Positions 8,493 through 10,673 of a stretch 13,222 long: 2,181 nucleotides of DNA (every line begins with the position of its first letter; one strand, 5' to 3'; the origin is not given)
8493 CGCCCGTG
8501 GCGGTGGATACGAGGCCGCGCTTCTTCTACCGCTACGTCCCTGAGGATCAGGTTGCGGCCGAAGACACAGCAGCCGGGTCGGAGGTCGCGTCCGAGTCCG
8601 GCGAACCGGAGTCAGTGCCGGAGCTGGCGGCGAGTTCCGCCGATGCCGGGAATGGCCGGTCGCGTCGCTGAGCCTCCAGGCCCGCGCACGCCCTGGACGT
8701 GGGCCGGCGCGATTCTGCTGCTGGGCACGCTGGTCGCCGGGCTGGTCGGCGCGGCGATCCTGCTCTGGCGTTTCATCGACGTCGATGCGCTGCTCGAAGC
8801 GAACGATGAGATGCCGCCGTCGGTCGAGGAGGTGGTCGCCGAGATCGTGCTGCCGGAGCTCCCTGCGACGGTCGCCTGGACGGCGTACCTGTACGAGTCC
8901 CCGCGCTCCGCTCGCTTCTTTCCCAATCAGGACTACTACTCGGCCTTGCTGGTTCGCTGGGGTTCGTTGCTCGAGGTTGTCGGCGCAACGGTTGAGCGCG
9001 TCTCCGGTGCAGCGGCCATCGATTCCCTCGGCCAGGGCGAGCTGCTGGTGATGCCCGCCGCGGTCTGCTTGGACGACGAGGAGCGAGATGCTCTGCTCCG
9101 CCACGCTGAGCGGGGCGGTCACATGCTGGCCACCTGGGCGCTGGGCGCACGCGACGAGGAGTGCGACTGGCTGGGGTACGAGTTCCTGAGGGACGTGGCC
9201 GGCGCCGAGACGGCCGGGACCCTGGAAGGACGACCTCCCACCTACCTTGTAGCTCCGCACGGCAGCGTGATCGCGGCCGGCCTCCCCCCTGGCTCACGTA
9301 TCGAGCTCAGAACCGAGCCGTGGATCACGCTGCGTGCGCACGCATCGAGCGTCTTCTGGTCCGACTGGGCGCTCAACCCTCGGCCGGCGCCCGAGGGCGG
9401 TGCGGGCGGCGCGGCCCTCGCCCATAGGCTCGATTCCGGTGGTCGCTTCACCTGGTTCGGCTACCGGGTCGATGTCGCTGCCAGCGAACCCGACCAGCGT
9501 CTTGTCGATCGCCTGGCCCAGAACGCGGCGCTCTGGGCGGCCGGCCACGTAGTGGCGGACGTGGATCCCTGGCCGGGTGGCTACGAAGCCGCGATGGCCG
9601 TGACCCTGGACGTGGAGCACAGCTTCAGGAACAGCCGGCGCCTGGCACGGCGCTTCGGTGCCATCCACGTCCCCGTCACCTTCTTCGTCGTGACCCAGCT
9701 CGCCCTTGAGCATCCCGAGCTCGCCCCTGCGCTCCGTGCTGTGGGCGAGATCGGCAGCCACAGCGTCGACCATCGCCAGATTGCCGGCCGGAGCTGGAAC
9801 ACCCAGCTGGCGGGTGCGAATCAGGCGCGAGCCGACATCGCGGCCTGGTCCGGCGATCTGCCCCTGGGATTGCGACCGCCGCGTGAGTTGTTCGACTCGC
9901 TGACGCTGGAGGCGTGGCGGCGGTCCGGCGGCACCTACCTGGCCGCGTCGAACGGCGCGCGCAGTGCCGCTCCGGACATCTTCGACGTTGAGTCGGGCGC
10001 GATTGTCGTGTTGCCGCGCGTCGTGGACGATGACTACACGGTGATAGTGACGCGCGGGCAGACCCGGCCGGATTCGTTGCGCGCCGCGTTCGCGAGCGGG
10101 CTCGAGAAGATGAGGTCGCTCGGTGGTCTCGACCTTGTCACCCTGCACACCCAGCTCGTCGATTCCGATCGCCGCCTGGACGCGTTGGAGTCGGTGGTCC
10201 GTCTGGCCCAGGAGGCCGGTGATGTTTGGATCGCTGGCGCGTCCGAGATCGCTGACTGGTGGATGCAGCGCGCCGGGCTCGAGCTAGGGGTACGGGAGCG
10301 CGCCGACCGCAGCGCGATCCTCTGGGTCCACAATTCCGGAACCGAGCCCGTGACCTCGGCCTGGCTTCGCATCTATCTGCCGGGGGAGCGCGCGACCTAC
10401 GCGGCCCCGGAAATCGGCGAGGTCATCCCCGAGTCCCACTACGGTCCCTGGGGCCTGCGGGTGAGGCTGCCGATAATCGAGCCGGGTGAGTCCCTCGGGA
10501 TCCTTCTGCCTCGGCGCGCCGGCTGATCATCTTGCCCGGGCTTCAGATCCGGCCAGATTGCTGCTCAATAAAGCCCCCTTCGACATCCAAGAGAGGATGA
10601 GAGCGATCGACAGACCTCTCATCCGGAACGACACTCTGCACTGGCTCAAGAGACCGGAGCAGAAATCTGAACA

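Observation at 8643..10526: Deacetylase with 'DVE' motif-1 variant and an unassigned ~280-aa N-terminal extracytoplasmic domain; domain order opposite to PgaB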

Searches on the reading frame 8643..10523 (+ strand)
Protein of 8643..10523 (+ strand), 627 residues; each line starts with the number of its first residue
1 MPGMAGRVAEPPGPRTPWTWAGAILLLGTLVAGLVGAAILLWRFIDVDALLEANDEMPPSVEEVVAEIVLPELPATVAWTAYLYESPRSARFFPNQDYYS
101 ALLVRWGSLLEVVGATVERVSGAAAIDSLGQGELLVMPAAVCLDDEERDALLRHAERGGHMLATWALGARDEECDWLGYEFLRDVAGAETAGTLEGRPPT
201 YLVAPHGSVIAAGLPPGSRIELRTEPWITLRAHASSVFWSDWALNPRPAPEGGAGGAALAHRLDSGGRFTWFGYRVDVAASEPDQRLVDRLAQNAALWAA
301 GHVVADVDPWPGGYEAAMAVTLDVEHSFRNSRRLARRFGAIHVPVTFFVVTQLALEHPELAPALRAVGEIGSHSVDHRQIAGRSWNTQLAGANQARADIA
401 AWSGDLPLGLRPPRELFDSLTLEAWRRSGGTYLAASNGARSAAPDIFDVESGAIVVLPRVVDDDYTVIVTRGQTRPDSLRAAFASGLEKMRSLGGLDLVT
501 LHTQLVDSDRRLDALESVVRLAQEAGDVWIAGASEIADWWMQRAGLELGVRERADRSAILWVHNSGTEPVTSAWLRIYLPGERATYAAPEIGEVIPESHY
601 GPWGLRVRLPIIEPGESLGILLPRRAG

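Call 6: search_protein_families(library=pfam, proteins=[window:8643-10523:+], max_evalue=0.01)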
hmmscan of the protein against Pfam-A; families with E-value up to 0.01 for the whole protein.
window:8643-10523:+ (627 aa): 2 families
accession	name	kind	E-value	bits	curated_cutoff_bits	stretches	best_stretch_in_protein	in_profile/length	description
PF01522.26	Polysacc_deac_1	-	2.2e-10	41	23.1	1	340-431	30-122/124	Polysaccharide deacetylase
PF14258.12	DUF4350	-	0.0035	18.1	30.4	0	107-162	13-69/181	Domain of unknown function (DUF4350)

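Call 7: search_protein_families(library=ncbifam, proteins=[window:8643-10523:+], max_evalue=0.01)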
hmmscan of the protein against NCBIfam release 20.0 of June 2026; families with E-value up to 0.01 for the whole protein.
window:8643-10523:+ (627 aa): 3 families
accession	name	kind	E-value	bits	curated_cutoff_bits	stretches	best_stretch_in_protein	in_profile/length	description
TIGR03212.1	uraD_N-term-dom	equivalog_domain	2.8e-11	43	424.6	1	332-543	80-294/297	allantoinase PuuE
TIGR02764.1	spore_ybaN_pdaB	equivalog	1.2e-06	28.4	237.4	1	317-429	7-120/191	polysaccharide deacetylase family sporulation protein PdaB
TIGR04243.1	nodulat_NodB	equivalog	0.0026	17.3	240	1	341-384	27-71/197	chitooligosaccharide deacetylase NodB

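Call 8: search_solved_structures(query=window:8643-10523:+, max_evalue=1, show_alignments=2)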
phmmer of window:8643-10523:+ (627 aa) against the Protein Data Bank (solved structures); distinct sequences matched with E-value up to 1: 12.
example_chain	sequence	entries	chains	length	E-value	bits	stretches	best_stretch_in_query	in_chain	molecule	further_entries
3rxz_A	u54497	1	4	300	1.1e-06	30.7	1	338-539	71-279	Polysaccharide deacetylase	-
7bly_A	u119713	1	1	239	1.9e-05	26.6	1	338-436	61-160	Aspergillus niger contig An12c0130, genomic contig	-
3cl6_A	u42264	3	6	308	0.0031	19.3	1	330-374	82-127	Puue allantoinase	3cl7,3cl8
1z7a_A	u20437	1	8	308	0.0037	19.1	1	332-542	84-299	conserved hypothetical protein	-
7y51_A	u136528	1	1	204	0.069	14.9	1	340-425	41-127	Predicted xylanase/chitin deacetylase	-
5lfz_A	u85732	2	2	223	0.073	14.8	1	329-383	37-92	ArCE4A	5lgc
2y8u_A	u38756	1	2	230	0.12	14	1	342-435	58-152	CHITIN DEACETYLASE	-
7fbw_A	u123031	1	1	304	0.17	13.5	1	340-425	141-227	Predicted xylanase/chitin deacetylase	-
6db1_A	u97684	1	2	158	0.29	12.8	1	395-467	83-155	Putative methyl-accepting chemotaxis protein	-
1ny1_A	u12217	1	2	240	0.31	12.7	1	342-429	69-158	Probable polysaccharide deacetylase pdaA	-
1w1a_1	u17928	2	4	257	0.35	12.5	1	342-429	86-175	PROBABLE POLYSACCHARIDE DEACETYLASE PDAA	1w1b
1w17_A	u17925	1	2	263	0.37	12.5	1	342-429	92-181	PROBABLE POLYSACCHARIDE DEACETYLASE PDAA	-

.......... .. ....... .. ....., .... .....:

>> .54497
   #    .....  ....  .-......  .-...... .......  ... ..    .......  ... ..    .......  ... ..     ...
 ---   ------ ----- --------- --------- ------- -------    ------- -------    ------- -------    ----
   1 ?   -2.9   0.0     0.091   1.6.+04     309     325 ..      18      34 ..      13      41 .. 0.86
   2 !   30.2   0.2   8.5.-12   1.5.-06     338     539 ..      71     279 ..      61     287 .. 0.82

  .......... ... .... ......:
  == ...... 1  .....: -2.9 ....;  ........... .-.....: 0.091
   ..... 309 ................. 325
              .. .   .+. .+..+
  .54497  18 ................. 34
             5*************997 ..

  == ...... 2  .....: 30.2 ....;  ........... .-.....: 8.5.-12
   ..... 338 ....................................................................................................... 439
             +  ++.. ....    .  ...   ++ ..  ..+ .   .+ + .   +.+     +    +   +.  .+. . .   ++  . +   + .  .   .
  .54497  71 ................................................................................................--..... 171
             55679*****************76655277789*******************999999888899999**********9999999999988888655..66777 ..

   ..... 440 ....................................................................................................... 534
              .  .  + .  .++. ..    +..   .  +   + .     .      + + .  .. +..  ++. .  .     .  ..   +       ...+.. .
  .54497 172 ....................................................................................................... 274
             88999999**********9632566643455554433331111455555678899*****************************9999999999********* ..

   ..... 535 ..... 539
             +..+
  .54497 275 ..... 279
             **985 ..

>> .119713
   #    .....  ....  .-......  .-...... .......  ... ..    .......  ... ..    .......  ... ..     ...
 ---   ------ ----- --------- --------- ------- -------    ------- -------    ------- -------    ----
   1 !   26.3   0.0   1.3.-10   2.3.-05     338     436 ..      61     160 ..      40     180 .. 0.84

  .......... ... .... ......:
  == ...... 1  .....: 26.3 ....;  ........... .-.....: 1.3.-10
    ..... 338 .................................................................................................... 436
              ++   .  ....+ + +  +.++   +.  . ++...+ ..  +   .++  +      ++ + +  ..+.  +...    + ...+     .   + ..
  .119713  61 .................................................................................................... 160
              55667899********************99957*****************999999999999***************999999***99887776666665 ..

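Call 9: find_homologous_proteins(query=window:8643-10523:+, max_evalue=0.00001)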
Query window:8643-10523:+ (627 aa): 68 proteins with E <= 0.00001 among 8000 candidates.
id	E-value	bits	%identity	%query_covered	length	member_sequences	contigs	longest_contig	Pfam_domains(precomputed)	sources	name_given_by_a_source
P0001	0.0e+0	1397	100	100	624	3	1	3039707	PF01522.27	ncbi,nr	ncbi:MAG: polysaccharide deacetylase family protein [Gemmatimonadota bacterium]|nr:MAG: polysacchari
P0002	0.0e+0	1157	82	100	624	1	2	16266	PF01522.27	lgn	-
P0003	0.0e+0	1135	81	100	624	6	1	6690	PF01522.27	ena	-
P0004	7.3e-295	998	73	99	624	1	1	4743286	PF01522.27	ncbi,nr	ncbi:MAG: polysaccharide deacetylase family protein [Gemmatimonadota bacterium]|nr:MAG: polysacchari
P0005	2.3e-294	996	72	99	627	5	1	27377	PF01522.27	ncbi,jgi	jgi:peptidoglycan/xylan/chitin deacetylase (PgdA/CDA1 family)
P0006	8.2e-292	988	71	99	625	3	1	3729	PF01522.27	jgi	jgi:peptidoglycan/xylan/chitin deacetylase (PgdA/CDA1 family)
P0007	5.8e-291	985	71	99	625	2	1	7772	PF01522.27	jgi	jgi:peptidoglycan/xylan/chitin deacetylase (PgdA/CDA1 family)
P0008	5.2e-288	975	70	99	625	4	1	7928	PF01522.27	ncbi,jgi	jgi:peptidoglycan/xylan/chitin deacetylase (PgdA/CDA1 family)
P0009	1.1e-287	974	70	100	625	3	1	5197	PF01522.27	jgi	jgi:peptidoglycan/xylan/chitin deacetylase (PgdA/CDA1 family)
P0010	2.0e-284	963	69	99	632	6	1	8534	PF01522.27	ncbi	ncbi:MAG: polysaccharide deacetylase family protein [Gemmatimonadota bacterium]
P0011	6.4e-281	952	71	96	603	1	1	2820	PF01522.27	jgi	jgi:peptidoglycan/xylan/chitin deacetylase (PgdA/CDA1 family)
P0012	2.2e-279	947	69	99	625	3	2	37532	PF01522.27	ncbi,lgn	-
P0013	3.2e-279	946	69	99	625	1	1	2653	PF01522.27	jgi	jgi:peptidoglycan/xylan/chitin deacetylase (PgdA/CDA1 family)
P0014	1.1e-277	941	68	99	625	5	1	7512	PF01522.27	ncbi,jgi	jgi:peptidoglycan/xylan/chitin deacetylase (PgdA/CDA1 family)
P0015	2.7e-275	933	66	99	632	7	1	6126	PF01522.27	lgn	-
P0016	2.0e-272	924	66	98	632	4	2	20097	PF01522.27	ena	-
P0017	5.3e-271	919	67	99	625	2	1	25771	PF01522.27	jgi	jgi:peptidoglycan/xylan/chitin deacetylase (PgdA/CDA1 family)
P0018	7.2e-271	918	66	98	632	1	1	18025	PF01522.27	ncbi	-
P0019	1.4e-269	914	67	98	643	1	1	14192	PF01522.27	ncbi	-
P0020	3.1e-267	906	64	99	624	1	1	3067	PF01522.27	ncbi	-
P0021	4.2e-266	903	64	98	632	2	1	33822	PF01522.27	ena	-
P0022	2.6e-261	887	65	99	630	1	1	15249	PF01522.27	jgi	jgi:peptidoglycan/xylan/chitin deacetylase (PgdA/CDA1 family)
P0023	1.9e-260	884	64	95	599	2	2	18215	PF01522.27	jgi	jgi:peptidoglycan/xylan/chitin deacetylase (PgdA/CDA1 family)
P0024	4.6e-258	876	64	99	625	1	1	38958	PF01522.27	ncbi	-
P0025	1.1e-254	865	63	99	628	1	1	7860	PF01522.27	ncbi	-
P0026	1.6e-254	864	62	98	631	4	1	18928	PF01522.27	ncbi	ncbi:MAG: polysaccharide deacetylase family protein [Gemmatimonadales bacterium]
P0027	5.8e-254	863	63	99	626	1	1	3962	PF01522.27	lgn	-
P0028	2.6e-253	860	62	98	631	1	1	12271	PF01522.27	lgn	-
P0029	2.1e-252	857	64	95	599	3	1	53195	PF01522.27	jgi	jgi:peptidoglycan/xylan/chitin deacetylase (PgdA/CDA1 family)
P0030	1.1e-251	855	63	99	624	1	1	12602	PF01522.27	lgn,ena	-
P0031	9.3e-251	852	63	98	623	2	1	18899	PF01522.27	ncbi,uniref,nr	ncbi:MAG: polysaccharide deacetylase family protein [Gemmatimonadetes bacterium]|uniref:Polysacchari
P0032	3.7e-247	840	61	98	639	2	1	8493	PF01522.27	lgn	-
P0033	3.2e-245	834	60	98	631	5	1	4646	PF01522.27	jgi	jgi:peptidoglycan/xylan/chitin deacetylase (PgdA/CDA1 family)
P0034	1.1e-244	832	64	95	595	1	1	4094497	PF01522.27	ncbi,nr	ncbi:MAG: polysaccharide deacetylase family protein [Gemmatimonadota bacterium]|nr:MAG: polysacchari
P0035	3.6e-244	830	62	99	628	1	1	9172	PF01522.27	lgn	-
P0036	5.6e-244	830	58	97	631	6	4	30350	PF01522.27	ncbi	-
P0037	8.8e-244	829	61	94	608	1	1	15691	PF01522.27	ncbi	-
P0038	2.5e-243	828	59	99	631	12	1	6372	PF01522.27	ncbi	-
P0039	1.3e-242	825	60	98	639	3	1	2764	PF01522.27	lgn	-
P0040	6.1e-242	823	61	99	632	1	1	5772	PF01522.27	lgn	-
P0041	4.4e-241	820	61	95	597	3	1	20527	PF01522.27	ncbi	-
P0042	2.6e-237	808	60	95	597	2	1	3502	PF01522.27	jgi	-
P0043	4.6e-236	803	60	99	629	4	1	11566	PF01522.27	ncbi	-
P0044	1.6e-235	802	60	99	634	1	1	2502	PF01522.27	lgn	-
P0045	1.8e-234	798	59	96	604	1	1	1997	PF01522.27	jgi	jgi:peptidoglycan/xylan/chitin deacetylase (PgdA/CDA1 family)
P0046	3.7e-230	784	59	98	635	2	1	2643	PF01522.27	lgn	-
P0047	9.4e-229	779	59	99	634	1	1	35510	PF01522.27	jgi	-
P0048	2.1e-225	768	60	91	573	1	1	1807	PF01522.27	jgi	jgi:peptidoglycan/xylan/chitin deacetylase (PgdA/CDA1 family)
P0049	7.1e-223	760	58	97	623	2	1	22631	PF01522.27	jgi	jgi:peptidoglycan/xylan/chitin deacetylase (PgdA/CDA1 family)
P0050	5.7e-222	757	57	99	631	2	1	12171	PF01522.27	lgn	-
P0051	1.1e-221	756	58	96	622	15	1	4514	PF01522.27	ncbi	-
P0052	8.7e-221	753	58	97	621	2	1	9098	PF01522.27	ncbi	-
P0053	7.0e-216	737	55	96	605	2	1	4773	PF01522.27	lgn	-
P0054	1.1e-153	531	65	59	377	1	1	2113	PF01522.27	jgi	jgi:peptidoglycan/xylan/chitin deacetylase (PgdA/CDA1 family)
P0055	7.8e-142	492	59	63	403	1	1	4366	PF01522.27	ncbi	-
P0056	2.6e-132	461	40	97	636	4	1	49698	PF01522.27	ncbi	-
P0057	8.8e-125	436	41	82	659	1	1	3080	PF01522.27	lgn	-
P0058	2.4e-120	421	38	96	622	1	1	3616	PF01522.27,PF14258.13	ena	-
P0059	4.3e-119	417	40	94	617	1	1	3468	PF01522.27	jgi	jgi:peptidoglycan/xylan/chitin deacetylase (PgdA/CDA1 family)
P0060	1.5e-116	409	39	96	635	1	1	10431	PF01522.27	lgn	-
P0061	1.4e-113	399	41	86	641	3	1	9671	PF01522.27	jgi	jgi:peptidoglycan/xylan/chitin deacetylase (PgdA/CDA1 family)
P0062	1.1e-111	393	38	99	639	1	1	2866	PF01522.27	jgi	jgi:peptidoglycan/xylan/chitin deacetylase (PgdA/CDA1 family)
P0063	1.6e-111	392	38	96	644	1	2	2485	PF01522.27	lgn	-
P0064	6.5e-110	387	39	96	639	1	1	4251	PF01522.27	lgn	-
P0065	3.9e-108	381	39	96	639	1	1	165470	PF01522.27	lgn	-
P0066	2.1e-106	375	35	98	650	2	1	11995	PF01522.27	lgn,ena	-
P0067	2.7e-105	371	36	94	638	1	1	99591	PF01522.27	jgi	jgi:peptidoglycan/xylan/chitin deacetylase (PgdA/CDA1 family)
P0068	2.0e-82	296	45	55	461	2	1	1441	PF01522.27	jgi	jgi:peptidoglycan/xylan/chitin deacetylase (PgdA/CDA1 family)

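Call 13: search_protein_families(library=pfam, alignment_id=A1, max_evalue=0.1)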
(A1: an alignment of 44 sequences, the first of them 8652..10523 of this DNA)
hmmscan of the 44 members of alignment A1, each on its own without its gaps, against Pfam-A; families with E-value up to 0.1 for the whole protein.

A. member 1, window:8652-10523:+ (624 aa): 3 families
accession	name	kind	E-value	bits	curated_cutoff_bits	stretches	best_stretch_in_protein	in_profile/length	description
PF01522.26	Polysacc_deac_1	-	2.1e-10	41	23.1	1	337-428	30-122/124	Polysaccharide deacetylase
PF14258.12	DUF4350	-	0.0035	18.1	30.4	1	104-159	13-69/181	Domain of unknown function (DUF4350)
PF08532.16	Glyco_hydro_42M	-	0.024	14.6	25.8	1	125-172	54-101/207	Beta-galactosidase trimerisation domain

B. families by the number of members that match (of 44 scanned): 8 families
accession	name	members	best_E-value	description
PF01522.26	Polysacc_deac_1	44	2.9e-15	Polysaccharide deacetylase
PF14258.12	DUF4350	24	1.8e-05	Domain of unknown function (DUF4350)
PF08532.16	Glyco_hydro_42M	19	9.1e-05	Beta-galactosidase trimerisation domain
PF06283.17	ThuA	4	0.0012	Trehalose utilisation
PF11142.13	DUF2917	1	0.0051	Protein of unknown function (DUF2917)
PF12862.13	ANAPC5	1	0.025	Anaphase-promoting complex subunit 5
PF03065.20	Glyco_hydro_57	1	0.062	Glycosyl hydrolase family 57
PF13481.12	AAA_25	1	0.068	AAA domain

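Call 16: find_related_loci(query=A1, collection=genome_contigs, flank=10000)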
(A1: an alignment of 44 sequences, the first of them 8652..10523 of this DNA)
Query A1 (624 aa) in genome_contigs; peptide patterns used: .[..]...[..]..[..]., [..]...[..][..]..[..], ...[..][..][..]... (x = any residue, [..] = any of these).
202 stretches matched a pattern; 164 encode a relative of the query (tblastn E <= 1e-3); the best 80 are kept; 79 distinct loci.
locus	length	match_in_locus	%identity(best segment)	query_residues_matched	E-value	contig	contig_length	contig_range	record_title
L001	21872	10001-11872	96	1-624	0e+0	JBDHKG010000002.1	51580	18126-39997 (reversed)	MAG: Gemmatimonadota bacterium isolate BHB10-38_Bin_179 BHB10-38_Bin_179_scaffold_1606, whole genome shotgun sequence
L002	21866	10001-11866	73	1-622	0e+0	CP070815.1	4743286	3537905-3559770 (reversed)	MAG: Gemmatimonadota bacterium isolate bin118 chromosome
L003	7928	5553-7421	70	1-622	0e+0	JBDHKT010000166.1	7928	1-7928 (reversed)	MAG: Gemmatimonadota bacterium isolate BHB10-38_Bin_32 BHB10-38_Bin_32_scaffold_106517, whole genome shotgun sequence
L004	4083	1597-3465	71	1-622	0e+0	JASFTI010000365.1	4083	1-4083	MAG: Gemmatimonadales bacterium isolate D1103U20metaG_Bin_262 D1103U20metaG_FD_scaffold_9780_c1, whole genome shotgun se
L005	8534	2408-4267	69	2-620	0e+0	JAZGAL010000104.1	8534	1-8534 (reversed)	MAG: Gemmatimonadota bacterium isolate SCS1bin.26 SCS1bin.26_104, whole genome shotgun sequence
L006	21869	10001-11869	68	1-622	0e+0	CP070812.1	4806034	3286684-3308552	MAG: Gemmatimonadota bacterium isolate bin1194 chromosome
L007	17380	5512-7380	68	1-622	0e+0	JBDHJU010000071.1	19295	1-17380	MAG: Gemmatimonadota bacterium isolate BHB10-26_Bin_323 BHB10-26_Bin_323_scaffold_13644, whole genome shotgun sequence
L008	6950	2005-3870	64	2-622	0e+0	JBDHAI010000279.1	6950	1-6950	MAG: Gemmatimonadota bacterium isolate M3-44_Bin_197 M3-44_Bin_197_scaffold_148594, whole genome shotgun sequence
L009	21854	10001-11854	65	7-623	0e+0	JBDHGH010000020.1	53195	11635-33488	MAG: Gemmatimonadota bacterium isolate M8-58_Bin_422 M8-58_Bin_422_scaffold_4750, whole genome shotgun sequence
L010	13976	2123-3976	62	7-623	0e+0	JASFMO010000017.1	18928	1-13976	MAG: Gemmatimonadales bacterium isolate D0817S02metaG_Bin_254 D0817S02metaG_FD_scaffold_308_c1, whole genome shotgun seq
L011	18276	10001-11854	65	4-621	0e+0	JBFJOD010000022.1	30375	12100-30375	MAG: Gemmatimonadota bacterium isolate Mix_sand18.2022.04.D.102 k141_4137549_length_30375_cov_12.0014, whole genome shot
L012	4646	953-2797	60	8-621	0e+0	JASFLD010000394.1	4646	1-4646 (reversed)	MAG: Gemmatimonadales bacterium isolate D0817M02metaG_sub_Bin_188 D0817M02metaG_FD_scaffold_12239_c1, whole genome shotg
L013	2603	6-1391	77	161-622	0e+0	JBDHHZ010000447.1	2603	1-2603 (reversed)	MAG: Gemmatimonadota bacterium isolate M8-62_Bin_385 M8-62_Bin_385_scaffold_314923, whole genome shotgun sequence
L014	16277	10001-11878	63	1-623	0e+0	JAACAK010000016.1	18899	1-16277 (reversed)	MAG: Candidatus Kutchimonas denitrificans isolate KS3-K002 K_merged_R1_(paired)_contig_83169, whole genome shotgun seque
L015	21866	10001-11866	63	1-622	0e+0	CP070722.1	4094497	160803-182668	MAG: Gemmatimonadota bacterium isolate bin464 chromosome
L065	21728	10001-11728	37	31-604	3e-107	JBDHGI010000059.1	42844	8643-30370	MAG: Gemmatimonadota bacterium isolate M8-58_Bin_425 M8-58_Bin_425_scaffold_10392, whole genome shotgun sequence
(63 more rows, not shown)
